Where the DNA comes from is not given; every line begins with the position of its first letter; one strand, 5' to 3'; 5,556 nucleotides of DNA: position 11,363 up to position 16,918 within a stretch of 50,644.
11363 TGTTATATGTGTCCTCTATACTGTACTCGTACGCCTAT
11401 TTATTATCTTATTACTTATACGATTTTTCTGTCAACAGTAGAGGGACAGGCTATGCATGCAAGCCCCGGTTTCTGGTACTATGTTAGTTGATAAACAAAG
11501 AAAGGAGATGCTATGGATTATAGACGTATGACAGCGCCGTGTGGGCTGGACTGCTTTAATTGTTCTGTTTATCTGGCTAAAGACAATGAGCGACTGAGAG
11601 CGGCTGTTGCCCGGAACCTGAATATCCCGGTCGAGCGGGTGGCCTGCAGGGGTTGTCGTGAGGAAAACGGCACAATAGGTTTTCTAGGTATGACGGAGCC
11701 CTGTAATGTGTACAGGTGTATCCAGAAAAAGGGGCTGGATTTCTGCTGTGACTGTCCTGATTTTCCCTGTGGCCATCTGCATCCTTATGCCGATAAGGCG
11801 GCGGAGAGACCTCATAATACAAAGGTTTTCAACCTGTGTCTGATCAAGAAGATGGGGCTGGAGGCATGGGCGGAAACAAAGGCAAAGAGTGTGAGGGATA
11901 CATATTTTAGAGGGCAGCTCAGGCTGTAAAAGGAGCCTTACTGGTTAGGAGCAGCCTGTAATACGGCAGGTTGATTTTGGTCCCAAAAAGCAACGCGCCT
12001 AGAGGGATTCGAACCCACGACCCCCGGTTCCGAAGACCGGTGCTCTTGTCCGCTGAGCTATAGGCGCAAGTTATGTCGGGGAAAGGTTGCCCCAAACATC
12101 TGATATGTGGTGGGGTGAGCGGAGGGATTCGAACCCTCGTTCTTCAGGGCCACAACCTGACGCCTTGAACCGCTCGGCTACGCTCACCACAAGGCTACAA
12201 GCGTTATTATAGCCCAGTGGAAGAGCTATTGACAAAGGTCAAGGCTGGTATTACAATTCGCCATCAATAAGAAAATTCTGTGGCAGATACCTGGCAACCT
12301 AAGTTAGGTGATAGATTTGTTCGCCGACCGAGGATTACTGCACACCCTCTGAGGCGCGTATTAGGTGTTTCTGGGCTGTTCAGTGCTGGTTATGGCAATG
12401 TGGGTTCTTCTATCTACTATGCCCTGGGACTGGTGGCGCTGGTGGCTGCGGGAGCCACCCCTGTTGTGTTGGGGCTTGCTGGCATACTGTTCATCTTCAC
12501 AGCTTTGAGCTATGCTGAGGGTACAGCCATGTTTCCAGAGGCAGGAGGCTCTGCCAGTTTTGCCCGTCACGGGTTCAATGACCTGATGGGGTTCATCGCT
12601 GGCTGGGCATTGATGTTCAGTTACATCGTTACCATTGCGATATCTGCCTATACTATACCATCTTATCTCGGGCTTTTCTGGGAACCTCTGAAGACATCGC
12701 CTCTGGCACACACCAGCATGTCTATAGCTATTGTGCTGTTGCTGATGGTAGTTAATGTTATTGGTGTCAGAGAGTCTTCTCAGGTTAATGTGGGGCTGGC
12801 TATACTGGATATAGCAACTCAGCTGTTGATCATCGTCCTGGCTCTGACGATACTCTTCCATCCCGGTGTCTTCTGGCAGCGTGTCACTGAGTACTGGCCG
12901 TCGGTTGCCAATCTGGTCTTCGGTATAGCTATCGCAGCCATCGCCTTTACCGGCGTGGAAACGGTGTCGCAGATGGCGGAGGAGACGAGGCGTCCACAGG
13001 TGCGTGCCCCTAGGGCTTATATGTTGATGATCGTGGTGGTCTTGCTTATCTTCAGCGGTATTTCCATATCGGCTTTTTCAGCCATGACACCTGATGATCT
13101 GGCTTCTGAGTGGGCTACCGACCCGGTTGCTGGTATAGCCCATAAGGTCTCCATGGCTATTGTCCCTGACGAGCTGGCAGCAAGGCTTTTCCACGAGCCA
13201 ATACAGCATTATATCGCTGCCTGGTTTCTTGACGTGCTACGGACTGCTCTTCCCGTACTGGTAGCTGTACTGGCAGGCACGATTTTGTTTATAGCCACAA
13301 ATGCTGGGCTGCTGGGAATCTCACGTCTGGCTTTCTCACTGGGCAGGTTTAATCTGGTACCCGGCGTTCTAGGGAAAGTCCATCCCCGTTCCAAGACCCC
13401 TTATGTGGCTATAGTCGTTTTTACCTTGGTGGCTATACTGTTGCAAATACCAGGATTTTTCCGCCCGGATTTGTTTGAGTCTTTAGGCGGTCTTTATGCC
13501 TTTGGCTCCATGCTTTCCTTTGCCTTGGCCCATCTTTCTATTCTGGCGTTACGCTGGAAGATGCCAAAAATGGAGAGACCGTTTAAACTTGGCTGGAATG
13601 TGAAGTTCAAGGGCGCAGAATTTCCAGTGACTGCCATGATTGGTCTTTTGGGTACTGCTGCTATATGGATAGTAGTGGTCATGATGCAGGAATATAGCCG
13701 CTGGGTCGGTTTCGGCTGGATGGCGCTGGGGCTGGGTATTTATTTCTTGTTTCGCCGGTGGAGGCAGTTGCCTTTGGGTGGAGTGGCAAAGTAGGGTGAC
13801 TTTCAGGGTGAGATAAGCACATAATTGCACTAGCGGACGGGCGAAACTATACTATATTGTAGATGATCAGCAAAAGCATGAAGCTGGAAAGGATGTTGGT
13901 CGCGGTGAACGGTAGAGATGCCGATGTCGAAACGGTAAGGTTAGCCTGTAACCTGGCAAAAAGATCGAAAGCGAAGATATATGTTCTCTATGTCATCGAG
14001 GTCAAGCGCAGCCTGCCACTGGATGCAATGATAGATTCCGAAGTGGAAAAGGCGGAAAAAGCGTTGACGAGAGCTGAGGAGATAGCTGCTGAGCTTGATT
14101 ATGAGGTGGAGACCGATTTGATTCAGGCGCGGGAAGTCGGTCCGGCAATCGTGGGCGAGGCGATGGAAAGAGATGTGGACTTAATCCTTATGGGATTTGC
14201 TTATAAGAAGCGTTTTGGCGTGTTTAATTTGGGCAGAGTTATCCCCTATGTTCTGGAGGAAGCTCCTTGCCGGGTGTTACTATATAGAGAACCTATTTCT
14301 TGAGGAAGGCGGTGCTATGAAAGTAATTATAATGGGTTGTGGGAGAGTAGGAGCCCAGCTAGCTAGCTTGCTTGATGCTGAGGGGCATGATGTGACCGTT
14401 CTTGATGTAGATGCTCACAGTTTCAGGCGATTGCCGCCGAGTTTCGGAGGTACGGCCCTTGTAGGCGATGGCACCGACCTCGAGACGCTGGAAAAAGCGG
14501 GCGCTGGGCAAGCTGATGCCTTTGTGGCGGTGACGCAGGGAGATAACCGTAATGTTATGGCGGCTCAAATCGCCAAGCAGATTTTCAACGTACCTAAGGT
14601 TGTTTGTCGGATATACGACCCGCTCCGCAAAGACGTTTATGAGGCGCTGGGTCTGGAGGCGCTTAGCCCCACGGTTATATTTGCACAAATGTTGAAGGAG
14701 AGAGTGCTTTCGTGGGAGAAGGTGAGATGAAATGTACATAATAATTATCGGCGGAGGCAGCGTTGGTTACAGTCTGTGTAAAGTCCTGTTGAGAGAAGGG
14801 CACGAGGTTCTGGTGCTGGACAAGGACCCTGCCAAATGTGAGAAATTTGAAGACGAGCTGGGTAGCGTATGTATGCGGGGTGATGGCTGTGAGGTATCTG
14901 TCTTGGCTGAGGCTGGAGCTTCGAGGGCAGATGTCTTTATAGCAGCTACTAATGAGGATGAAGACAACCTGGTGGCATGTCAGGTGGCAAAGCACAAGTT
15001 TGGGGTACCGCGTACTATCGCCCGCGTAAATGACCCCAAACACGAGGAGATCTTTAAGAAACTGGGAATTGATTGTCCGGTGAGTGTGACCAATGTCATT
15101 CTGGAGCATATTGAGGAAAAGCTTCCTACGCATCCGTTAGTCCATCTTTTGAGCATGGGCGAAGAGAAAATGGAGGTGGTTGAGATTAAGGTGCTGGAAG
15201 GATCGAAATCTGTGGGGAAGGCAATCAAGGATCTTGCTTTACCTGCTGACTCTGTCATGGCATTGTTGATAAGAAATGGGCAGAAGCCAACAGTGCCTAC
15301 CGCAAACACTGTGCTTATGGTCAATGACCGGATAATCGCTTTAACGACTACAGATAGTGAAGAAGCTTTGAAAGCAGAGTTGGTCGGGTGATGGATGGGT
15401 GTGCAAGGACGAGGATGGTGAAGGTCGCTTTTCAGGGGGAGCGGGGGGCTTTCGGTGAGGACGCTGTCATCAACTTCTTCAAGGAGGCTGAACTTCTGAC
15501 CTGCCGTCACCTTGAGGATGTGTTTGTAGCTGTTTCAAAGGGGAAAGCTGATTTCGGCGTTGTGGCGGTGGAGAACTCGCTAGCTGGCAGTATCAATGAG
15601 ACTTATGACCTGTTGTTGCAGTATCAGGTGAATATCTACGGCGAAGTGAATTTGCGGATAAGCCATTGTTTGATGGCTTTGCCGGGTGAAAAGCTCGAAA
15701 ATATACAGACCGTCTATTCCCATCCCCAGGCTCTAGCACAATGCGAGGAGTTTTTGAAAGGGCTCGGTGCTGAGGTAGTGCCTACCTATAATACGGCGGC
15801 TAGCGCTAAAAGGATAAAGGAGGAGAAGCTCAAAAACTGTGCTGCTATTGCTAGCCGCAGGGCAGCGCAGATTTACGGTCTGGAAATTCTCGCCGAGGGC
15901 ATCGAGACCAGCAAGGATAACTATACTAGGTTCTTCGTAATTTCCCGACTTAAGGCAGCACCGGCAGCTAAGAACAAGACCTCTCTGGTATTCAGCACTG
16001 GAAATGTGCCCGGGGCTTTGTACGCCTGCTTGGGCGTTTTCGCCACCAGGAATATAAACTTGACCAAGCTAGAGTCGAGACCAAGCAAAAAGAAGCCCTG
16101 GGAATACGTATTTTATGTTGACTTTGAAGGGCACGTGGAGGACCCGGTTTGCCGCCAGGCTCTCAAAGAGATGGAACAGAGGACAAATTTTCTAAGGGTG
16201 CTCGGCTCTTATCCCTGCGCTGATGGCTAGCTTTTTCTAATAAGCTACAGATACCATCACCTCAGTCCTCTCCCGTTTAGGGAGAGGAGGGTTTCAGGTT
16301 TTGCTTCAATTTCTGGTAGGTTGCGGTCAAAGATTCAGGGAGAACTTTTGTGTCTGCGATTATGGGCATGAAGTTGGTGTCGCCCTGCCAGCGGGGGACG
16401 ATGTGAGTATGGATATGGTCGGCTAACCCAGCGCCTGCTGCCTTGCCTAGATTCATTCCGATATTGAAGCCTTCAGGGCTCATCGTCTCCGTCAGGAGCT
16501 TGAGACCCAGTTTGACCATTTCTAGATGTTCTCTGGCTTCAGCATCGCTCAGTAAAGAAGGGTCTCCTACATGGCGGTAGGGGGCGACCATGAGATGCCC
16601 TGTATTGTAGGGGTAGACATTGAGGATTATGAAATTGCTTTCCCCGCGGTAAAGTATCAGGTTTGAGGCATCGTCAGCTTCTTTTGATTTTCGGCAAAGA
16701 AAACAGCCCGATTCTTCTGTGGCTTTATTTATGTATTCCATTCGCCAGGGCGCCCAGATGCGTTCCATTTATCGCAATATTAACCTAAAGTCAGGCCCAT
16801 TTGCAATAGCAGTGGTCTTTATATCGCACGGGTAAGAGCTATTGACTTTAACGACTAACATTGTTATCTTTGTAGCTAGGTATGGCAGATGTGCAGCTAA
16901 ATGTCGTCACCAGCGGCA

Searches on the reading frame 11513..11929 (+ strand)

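Call 25: search_protein_families(library=ncbifam, proteins=[window:11513-11929:+], max_evalue=1e-12)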
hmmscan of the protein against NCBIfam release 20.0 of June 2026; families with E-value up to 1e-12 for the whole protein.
window:11513-11929:+ (138 aa): 0 families

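Call 39: search_protein_families(library=pfam, proteins=[window:11513-11929:+], max_evalue=0.001)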
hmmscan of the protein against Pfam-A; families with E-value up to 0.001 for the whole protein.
window:11513-11929:+ (138 aa): 1 family
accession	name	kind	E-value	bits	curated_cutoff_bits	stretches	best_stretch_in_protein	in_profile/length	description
PF12675.12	DUF3795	-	2.7e-20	73.1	22.6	1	6-90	1-82/83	Protein of unknown function (DUF3795)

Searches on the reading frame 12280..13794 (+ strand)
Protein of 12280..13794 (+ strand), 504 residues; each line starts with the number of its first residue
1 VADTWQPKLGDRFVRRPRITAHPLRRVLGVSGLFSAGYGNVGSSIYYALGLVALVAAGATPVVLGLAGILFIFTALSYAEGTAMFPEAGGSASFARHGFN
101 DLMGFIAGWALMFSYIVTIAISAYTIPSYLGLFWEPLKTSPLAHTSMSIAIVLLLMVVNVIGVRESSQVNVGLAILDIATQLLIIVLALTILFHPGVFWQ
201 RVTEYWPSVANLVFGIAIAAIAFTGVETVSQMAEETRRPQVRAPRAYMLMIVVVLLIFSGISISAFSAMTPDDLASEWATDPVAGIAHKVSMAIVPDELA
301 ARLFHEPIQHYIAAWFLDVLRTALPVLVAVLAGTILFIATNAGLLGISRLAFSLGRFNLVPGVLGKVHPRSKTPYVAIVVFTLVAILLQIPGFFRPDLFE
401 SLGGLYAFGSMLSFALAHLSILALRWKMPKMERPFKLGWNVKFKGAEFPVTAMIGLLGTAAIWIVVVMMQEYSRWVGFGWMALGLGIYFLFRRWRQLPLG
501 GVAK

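Call 25: search_protein_families(library=ncbifam, proteins=[window:12280-13794:+], max_evalue=1e-12)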
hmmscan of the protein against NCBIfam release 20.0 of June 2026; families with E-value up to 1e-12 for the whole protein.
window:12280-13794:+ (504 aa): 5 families
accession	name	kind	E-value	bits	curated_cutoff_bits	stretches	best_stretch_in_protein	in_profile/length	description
TIGR00909.1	2A0306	subfamily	3.6e-43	148.1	556.8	2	24-272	1-257/429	amino acid transporter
NF053761.1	BrChAATpBcaP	equivalog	1.7e-31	109.8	690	2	21-263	17-270/460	branched-chain amino acid transporter BcaP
TIGR00911.1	2A0308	subfamily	2.1e-28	99.1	701.8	2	312-498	309-480/505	L-type amino acid transporter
TIGR00908.1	2A0305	equivalog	6.6e-27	94.5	381.75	1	25-275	6-256/442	ethanolamine permease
TIGR00906.1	2A0303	subfamily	1.7e-18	66.4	681.7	0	21-190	26-211/602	cationic amino acid transport permease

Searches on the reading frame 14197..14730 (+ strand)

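Call 25: search_protein_families(library=ncbifam, proteins=[window:14197-14730:+], max_evalue=1e-12)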
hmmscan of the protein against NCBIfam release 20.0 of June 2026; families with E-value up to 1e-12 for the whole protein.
window:14197-14730:+ (177 aa): 12 families
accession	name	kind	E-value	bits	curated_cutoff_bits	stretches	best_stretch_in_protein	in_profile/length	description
NF007039.0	PRK09496.3-2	equivalog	1.4e-24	86.7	293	1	41-143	1-102/446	Trk system potassium transporter TrkA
NF007031.0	PRK09496.1-2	equivalog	1.6e-24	86.8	289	1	41-141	1-101/458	Trk system potassium transporter TrkA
NF007032.0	PRK09496.1-4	equivalog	3e-24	85.8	309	1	41-141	1-101/457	Trk system potassium transporter TrkA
NF007030.0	PRK09496.1-1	equivalog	1.5e-21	76.6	371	1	41-141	1-101/458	Trk system potassium transporter TrkA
NF007041.0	PRK09496.3-4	equivalog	1.1e-20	73.8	386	1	41-165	228-353/450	Trk system potassium transporter TrkA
NF007043.0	PRK09496.3-6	equivalog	4.5e-20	71.9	384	1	30-158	221-350/445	Trk system potassium transporter TrkA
NF007034.0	PRK09496.2-1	subfamily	1.2e-17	64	344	1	41-138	1-96/445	Trk system potassium transporter TrkA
NF007033.0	PRK09496.1-5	equivalog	2e-17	63.4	338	1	41-142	1-101/449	Trk system potassium transporter TrkA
NF007038.0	PRK09496.2-6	equivalog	7.8e-15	54.6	374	1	41-159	1-124/445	Trk system potassium transporter TrkA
NF007036.0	PRK09496.2-3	subfamily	2.6e-13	49.5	407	1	31-158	220-350/448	Trk system potassium transporter TrkA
NF007042.0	PRK09496.3-5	equivalog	3.1e-13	49.2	467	1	41-130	1-90/466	Trk system potassium transporter TrkA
NF007035.0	PRK09496.2-2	equivalog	7.6e-13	48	521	1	41-143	1-102/455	Trk system potassium transporter TrkA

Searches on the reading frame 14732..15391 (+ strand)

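Call 25: search_protein_families(library=ncbifam, proteins=[window:14732-15391:+], max_evalue=1e-12)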
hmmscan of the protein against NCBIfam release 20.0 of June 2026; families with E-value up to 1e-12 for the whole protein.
window:14732-15391:+ (219 aa): 14 families
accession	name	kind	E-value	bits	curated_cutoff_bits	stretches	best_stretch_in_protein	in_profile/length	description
NF007039.0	PRK09496.3-2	equivalog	1e-52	179.5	293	2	1-104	1-103/446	Trk system potassium transporter TrkA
NF007041.0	PRK09496.3-4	equivalog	2e-38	132.3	386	1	3-214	230-440/450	Trk system potassium transporter TrkA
NF007031.0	PRK09496.1-2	equivalog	4e-37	128.3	289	1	1-100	1-100/458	Trk system potassium transporter TrkA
NF007032.0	PRK09496.1-4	equivalog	1e-34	120.3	309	1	1-209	1-216/457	Trk system potassium transporter TrkA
NF007043.0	PRK09496.3-6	equivalog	3.3e-34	118.4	384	1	3-213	234-440/445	Trk system potassium transporter TrkA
NF007037.0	PRK09496.2-4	equivalog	4.4e-33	114.8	445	2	1-109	1-108/454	Trk system potassium transporter TrkA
NF007034.0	PRK09496.2-1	subfamily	5e-33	114.7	344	1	1-88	1-87/445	Trk system potassium transporter TrkA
NF007035.0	PRK09496.2-2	equivalog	2.4e-31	109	521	1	1-204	1-207/455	Trk system potassium transporter TrkA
NF007033.0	PRK09496.1-5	equivalog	4.6e-31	108.4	338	1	1-110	1-109/449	Trk system potassium transporter TrkA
NF007038.0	PRK09496.2-6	equivalog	2.1e-29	102.6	374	1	1-208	1-212/445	Trk system potassium transporter TrkA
NF007036.0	PRK09496.2-3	subfamily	2.6e-29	102.3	407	1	3-208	233-438/448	Trk system potassium transporter TrkA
NF007042.0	PRK09496.3-5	equivalog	1.1e-28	100.1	467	1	90-210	336-456/466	Trk system potassium transporter TrkA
NF007030.0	PRK09496.1-1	equivalog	5.2e-28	97.9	371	1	1-217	1-225/458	Trk system potassium transporter TrkA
NF007040.0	PRK09496.3-3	equivalog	4.9e-20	71.5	455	1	3-204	6-213/462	Trk system potassium transporter TrkA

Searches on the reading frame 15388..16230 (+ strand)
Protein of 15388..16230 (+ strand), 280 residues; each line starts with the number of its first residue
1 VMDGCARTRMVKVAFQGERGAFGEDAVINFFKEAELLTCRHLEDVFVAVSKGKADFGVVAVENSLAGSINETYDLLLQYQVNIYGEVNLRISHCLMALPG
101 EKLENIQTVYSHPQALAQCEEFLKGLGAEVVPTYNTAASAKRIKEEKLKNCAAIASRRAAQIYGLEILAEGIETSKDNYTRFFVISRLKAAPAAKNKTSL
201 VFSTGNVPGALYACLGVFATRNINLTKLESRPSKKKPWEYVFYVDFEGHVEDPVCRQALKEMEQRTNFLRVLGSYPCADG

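Call 25: search_protein_families(library=ncbifam, proteins=[window:15388-16230:+], max_evalue=1e-12)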
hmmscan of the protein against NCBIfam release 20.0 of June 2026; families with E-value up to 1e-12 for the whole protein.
window:15388-16230:+ (280 aa): 3 families
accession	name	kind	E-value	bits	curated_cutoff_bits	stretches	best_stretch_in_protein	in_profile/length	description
NF008865.0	PRK11898.1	equivalog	1.8e-84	283.3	219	1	10-277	1-278/284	prephenate dehydratase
NF008866.0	PRK11899.1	equivalog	7.9e-80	268.1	359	1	9-278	4-276/283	prephenate dehydratase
NF007910.0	PRK10622.1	equivalog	8.3e-59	199.4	577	1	11-277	104-377/386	bifunctional chorismate mutase/prephenate dehydratase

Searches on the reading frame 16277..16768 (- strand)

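Call 25: search_protein_families(library=ncbifam, proteins=[window:16277-16768:-], max_evalue=1e-12)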
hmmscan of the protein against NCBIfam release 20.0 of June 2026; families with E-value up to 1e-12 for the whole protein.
window:16277-16768:- (163 aa): 1 family
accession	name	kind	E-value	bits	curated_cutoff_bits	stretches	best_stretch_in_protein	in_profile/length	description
NF052622.1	ATPAdlTfActino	equivalog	5e-47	159.7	290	1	1-156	12-172/176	ATP adenylyltransferase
